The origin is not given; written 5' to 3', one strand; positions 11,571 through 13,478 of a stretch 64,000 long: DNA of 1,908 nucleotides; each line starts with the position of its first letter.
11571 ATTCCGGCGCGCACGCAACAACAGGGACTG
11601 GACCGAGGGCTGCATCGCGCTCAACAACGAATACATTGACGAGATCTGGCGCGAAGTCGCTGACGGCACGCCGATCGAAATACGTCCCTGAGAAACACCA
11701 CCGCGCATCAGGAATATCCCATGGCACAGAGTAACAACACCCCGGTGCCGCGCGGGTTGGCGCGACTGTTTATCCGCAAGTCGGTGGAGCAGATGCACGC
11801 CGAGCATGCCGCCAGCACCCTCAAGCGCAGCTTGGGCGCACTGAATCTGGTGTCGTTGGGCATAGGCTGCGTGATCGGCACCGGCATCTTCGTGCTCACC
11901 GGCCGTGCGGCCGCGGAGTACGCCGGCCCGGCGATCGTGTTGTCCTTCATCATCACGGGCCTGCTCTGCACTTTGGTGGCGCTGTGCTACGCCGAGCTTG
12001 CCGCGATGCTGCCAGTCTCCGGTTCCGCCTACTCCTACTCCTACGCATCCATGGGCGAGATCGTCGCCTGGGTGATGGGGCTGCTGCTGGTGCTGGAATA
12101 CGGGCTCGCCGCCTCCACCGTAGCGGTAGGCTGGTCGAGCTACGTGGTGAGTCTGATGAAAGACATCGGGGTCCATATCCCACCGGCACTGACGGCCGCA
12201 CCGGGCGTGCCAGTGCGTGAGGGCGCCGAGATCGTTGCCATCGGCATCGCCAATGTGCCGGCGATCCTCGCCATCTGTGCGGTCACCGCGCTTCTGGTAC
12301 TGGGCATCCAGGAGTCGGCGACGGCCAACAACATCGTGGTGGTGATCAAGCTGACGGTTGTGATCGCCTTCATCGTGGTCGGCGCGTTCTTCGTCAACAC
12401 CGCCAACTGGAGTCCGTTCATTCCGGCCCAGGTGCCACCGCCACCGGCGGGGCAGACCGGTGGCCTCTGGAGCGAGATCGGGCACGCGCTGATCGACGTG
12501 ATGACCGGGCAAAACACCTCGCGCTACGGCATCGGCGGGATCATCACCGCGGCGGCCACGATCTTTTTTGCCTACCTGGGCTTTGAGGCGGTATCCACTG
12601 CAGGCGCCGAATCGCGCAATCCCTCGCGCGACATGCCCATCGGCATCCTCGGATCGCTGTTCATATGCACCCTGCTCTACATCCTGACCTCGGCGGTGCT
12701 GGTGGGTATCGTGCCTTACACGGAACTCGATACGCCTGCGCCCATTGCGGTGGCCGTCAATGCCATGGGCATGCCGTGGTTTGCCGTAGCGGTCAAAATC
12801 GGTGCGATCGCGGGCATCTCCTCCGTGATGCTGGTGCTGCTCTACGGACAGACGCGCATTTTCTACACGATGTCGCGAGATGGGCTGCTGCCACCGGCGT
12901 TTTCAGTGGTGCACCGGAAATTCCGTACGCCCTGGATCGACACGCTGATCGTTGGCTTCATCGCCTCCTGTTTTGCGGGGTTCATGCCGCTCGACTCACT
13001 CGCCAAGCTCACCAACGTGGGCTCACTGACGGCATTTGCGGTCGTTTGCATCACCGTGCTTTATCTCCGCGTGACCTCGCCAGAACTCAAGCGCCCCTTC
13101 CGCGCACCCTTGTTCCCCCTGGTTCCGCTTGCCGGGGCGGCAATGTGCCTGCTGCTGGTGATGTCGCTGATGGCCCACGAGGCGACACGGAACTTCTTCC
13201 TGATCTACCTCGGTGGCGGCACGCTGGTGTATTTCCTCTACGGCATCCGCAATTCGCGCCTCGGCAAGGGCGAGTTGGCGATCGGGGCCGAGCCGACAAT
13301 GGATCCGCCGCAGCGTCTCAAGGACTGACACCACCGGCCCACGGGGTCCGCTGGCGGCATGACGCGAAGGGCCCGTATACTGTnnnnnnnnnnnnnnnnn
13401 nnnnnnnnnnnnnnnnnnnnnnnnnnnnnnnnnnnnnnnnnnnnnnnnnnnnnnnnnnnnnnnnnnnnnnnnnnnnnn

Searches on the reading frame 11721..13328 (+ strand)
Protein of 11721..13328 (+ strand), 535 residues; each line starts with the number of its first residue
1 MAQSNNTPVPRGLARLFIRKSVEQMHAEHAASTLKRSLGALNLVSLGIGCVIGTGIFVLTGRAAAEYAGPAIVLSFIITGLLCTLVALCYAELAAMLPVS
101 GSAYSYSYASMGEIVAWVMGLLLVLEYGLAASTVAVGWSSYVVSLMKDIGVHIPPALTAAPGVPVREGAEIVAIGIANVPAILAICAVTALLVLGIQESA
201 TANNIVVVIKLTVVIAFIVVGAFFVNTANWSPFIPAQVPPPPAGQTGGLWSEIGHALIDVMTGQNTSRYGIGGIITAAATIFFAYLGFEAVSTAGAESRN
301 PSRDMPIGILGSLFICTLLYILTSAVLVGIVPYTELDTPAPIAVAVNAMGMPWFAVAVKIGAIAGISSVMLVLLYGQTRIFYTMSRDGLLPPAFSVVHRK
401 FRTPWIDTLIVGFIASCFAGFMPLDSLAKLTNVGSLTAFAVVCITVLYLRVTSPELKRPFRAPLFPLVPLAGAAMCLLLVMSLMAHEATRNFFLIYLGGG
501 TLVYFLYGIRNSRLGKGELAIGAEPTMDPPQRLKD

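Call 75: search_protein_families(library=pfam, proteins=[window:11721-13328:+], max_evalue=0.00001)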
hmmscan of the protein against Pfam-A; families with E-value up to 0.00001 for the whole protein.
window:11721-13328:+ (535 aa): 3 families
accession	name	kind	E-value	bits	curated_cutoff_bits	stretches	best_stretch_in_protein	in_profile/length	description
PF13520.12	AA_permease_2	-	1.3e-52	179.6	27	1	38-485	1-406/427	Amino acid permease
PF00324.27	AA_permease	-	1.1e-42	146.8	24.6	1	44-486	3-423/470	Amino acid permease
PF13906.12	AA_permease_C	-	9.2e-06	26.1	27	1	460-512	1-51/51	C-terminus of AA_permease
